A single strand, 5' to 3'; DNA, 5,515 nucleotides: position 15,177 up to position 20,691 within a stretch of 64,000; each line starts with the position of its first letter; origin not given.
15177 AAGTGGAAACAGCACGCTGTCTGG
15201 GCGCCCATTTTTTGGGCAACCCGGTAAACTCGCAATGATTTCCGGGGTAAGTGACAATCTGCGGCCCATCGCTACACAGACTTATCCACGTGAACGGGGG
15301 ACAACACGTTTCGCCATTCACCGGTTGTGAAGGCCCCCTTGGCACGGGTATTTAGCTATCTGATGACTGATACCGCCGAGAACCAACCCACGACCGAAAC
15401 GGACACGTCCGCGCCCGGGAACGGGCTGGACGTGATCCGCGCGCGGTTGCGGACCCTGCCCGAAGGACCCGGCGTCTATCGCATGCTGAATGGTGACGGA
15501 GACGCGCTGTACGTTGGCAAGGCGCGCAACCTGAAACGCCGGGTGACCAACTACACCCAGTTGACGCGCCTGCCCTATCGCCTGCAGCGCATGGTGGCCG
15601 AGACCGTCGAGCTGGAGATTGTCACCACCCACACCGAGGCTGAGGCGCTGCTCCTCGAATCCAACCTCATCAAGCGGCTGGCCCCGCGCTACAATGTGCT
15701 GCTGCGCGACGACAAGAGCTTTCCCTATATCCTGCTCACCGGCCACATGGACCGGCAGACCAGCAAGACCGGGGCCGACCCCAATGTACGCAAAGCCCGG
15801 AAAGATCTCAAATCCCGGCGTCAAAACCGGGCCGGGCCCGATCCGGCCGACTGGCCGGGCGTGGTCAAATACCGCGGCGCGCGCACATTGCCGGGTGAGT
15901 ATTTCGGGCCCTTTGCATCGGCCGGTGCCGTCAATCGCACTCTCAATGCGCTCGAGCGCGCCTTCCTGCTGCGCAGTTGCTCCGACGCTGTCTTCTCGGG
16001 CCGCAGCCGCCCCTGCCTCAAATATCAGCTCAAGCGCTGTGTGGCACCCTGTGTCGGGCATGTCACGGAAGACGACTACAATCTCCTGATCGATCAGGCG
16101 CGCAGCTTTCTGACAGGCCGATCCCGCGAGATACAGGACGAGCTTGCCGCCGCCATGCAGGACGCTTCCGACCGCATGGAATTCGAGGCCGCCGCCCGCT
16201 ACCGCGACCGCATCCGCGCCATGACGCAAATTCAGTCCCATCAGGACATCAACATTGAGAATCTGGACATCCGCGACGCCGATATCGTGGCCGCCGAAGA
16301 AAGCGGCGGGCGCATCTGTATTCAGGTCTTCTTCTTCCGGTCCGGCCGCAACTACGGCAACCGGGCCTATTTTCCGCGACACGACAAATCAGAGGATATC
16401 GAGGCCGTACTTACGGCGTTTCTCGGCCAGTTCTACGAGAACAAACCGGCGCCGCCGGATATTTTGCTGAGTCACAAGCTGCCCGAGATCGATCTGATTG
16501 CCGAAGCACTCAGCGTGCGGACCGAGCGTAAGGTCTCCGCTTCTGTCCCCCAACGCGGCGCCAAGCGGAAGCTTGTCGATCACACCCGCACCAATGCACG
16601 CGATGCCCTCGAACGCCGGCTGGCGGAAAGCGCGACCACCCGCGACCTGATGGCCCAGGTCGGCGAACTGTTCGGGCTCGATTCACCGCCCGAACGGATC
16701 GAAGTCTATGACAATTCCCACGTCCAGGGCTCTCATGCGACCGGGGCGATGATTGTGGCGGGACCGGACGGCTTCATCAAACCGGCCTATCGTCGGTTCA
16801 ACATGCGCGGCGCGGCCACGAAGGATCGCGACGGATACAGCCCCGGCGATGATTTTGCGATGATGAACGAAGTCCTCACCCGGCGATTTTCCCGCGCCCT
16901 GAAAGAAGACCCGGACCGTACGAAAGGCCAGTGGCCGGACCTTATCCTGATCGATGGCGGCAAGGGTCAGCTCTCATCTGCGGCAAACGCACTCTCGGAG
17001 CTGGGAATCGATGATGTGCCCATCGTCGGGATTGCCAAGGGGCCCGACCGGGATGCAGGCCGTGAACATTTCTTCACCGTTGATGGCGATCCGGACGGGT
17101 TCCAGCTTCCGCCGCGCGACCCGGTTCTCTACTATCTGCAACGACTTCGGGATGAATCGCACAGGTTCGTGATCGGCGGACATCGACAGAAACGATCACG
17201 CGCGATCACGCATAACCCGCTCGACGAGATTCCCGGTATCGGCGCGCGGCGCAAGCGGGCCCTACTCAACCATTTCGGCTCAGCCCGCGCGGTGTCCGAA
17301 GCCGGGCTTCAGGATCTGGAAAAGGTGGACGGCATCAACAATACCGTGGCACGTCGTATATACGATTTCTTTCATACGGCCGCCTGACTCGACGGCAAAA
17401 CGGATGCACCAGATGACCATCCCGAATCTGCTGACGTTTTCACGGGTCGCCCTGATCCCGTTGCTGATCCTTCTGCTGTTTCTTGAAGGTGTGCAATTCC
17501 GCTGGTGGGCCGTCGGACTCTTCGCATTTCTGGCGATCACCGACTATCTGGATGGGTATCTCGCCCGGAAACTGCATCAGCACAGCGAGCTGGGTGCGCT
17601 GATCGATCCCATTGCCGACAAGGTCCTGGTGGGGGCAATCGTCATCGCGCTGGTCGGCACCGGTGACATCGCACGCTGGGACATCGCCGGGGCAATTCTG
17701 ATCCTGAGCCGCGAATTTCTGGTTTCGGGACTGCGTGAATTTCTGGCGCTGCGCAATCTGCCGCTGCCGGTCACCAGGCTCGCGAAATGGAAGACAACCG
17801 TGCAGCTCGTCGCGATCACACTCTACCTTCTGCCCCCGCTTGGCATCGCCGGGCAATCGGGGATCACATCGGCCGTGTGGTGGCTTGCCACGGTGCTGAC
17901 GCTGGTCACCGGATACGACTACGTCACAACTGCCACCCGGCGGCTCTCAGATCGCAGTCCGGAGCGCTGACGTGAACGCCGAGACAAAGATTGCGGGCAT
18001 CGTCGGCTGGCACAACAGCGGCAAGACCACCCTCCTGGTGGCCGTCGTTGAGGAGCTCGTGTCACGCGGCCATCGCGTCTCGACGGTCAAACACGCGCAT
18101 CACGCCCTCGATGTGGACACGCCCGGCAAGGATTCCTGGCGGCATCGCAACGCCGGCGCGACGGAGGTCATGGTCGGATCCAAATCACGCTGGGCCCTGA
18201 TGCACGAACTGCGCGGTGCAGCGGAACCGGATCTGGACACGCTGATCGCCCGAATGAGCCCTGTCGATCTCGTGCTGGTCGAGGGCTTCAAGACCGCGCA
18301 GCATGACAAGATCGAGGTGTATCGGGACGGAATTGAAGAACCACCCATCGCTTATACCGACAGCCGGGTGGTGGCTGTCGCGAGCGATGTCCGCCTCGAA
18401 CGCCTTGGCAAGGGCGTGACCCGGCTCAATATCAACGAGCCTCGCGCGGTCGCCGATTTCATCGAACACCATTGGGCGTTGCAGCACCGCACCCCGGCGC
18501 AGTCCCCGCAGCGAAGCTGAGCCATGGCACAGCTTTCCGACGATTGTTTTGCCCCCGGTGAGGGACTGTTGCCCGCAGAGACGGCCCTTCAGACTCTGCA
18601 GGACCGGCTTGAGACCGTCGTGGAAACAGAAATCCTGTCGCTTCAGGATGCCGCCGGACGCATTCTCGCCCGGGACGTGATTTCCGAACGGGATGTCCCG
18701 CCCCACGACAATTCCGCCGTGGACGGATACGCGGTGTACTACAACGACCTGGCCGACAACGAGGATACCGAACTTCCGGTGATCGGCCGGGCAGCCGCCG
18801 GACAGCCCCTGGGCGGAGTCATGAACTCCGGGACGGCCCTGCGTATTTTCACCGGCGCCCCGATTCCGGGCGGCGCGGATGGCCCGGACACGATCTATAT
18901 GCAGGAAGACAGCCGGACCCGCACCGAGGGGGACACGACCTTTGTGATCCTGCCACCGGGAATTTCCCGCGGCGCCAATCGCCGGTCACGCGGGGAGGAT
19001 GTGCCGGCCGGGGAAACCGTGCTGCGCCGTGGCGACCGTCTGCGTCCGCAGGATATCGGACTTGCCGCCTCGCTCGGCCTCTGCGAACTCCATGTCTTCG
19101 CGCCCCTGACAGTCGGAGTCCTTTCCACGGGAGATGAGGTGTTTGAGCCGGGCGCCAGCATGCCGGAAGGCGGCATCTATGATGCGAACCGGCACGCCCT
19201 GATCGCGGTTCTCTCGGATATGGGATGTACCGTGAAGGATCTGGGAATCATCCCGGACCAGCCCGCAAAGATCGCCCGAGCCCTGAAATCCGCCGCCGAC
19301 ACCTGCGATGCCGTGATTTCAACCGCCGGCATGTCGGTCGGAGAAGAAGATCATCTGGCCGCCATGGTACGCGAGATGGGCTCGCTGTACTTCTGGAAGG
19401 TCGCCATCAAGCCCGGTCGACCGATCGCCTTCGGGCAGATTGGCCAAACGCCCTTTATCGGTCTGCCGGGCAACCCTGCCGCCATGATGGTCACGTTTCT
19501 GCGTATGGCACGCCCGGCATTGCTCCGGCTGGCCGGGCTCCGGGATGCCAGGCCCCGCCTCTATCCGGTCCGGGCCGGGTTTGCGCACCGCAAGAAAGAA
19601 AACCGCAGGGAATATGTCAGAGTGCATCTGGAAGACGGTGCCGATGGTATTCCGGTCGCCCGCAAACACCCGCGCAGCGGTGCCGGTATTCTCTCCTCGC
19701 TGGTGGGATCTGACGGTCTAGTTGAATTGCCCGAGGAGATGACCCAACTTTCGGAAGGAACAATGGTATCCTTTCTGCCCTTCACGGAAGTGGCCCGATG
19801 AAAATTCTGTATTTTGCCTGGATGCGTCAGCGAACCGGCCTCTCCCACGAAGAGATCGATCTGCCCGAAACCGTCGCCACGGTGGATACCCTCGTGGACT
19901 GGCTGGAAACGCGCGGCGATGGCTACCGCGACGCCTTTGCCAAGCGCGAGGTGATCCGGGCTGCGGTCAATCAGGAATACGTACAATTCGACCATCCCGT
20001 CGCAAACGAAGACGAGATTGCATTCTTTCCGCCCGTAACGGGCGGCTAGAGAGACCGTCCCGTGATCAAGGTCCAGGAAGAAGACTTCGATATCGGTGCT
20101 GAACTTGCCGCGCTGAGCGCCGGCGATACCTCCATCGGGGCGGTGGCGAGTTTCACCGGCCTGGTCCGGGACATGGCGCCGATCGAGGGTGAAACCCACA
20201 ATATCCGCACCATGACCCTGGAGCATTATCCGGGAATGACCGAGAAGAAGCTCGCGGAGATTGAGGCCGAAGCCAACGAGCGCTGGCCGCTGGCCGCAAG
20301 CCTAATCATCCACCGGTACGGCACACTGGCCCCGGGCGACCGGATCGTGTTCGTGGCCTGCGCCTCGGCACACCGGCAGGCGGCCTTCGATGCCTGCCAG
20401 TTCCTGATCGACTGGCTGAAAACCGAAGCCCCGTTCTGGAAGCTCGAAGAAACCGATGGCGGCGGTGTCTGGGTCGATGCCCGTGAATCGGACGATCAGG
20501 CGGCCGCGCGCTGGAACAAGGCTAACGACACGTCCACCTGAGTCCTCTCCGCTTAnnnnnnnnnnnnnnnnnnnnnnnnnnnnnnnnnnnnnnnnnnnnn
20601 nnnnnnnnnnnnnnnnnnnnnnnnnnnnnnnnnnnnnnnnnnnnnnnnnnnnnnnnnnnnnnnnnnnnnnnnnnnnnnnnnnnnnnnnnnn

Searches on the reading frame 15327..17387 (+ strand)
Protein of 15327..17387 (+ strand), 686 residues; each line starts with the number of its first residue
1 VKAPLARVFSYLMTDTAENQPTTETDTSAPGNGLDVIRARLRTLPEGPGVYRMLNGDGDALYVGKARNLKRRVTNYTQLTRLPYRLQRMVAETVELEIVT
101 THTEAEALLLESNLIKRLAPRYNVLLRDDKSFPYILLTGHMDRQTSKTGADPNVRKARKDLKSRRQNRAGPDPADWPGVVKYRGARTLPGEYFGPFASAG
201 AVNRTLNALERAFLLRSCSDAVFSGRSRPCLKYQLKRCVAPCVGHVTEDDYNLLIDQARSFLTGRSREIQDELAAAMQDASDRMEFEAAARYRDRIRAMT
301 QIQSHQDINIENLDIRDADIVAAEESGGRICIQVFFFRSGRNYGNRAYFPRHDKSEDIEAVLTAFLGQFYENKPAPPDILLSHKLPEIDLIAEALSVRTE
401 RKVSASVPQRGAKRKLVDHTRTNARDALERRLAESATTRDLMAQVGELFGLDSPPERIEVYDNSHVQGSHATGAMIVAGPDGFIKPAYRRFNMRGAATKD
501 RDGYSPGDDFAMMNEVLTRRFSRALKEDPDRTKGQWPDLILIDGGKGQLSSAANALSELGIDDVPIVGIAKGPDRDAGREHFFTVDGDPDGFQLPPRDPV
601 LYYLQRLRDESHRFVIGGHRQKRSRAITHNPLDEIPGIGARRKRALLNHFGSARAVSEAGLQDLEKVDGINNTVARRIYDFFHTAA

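Call 25: search_protein_families(library=pfam, proteins=[window:15327-17387:+])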
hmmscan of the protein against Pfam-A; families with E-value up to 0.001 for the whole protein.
window:15327-17387:+ (686 aa): 6 families
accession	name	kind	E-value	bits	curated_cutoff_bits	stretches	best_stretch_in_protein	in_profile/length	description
PF08459.17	UvrC_RNaseH_dom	-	6.1e-49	166.4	22.3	1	447-616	2-159/159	UvrC RNAse H endonuclease domain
PF22920.2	UvrC_RNaseH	-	2.4e-37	127.8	24.3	1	317-431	1-116/116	UvrC Ribonuclease H-like domain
PF01541.30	GIY-YIG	-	2e-09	38.1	22.6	1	49-123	3-78/78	GIY-YIG catalytic domain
PF12826.13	HHH_2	-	1e-08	35.7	27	1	635-685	8-58/64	Helix-hairpin-helix motif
PF14520.12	HHH_5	-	1.9e-08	35.1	27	1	632-681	4-54/57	Helix-hairpin-helix domain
PF02151.25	UVR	-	5.3e-07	29.6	21.5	1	269-298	3-32/36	UvrB/uvrC motif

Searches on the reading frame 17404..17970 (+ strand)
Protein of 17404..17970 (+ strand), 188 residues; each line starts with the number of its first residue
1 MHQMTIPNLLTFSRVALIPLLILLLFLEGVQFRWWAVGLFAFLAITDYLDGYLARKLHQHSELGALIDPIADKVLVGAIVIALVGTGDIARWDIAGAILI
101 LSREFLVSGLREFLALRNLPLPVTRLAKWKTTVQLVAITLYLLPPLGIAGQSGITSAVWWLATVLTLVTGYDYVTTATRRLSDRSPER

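Call 23: search_protein_families(library=pfam, proteins=[window:17404-17970:+])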
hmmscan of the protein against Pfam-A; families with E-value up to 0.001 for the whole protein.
window:17404-17970:+ (188 aa): 1 family
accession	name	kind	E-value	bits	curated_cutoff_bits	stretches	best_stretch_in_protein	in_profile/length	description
PF01066.26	CDP-OH_P_transf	-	1.2e-38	133.4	22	1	4-167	1-151/152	CDP-alcohol phosphatidyltransferase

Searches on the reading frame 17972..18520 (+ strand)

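Call 23: search_protein_families(library=pfam, proteins=[window:17972-18520:+])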
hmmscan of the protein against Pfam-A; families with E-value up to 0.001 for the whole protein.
window:17972-18520:+ (182 aa): 2 families
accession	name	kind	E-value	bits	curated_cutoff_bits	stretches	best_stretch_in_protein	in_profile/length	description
PF03205.20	MobB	-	6.3e-51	172.2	26.6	1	8-139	2-133/133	Molybdopterin guanine dinucleotide synthesis protein B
PF19993.5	DO-GTPase2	-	0.00097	19.3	27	0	8-31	3-26/226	Double-GTPase 2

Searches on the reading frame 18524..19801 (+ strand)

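Call 25: search_protein_families(library=pfam, proteins=[window:18524-19801:+])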
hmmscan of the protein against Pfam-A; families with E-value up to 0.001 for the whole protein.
window:18524-19801:+ (425 aa): 3 families
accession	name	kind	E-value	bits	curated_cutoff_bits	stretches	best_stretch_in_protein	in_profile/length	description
PF03453.22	MoeA_N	-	2.6e-41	141.4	30.8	1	17-185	2-160/160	MoeA N-terminal region (domain I and II)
PF00994.29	MoCF_biosynth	-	3e-31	108.5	26.6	1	198-334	1-143/144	Probable molybdopterin binding domain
PF03454.20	MoeA_C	-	1.5e-14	54.4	22.1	1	349-420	2-72/72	MoeA C-terminal region (domain IV)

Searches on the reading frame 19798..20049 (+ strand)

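Call 25: search_protein_families(library=pfam, proteins=[window:19798-20049:+])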
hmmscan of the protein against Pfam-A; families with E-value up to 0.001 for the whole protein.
window:19798-20049:+ (83 aa): 1 family
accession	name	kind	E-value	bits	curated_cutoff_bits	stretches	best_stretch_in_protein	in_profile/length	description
PF02597.26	ThiS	-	3.1e-20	72.9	22.5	1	3-83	1-76/76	ThiS family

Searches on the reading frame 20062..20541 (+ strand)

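Call 23: search_protein_families(library=pfam, proteins=[window:20062-20541:+])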
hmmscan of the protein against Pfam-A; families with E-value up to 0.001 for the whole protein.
window:20062-20541:+ (159 aa): 1 family
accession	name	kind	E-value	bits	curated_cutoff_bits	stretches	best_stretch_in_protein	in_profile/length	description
PF02391.22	MoaE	-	3.6e-37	127.5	23.4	1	4-122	1-114/114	MoaE protein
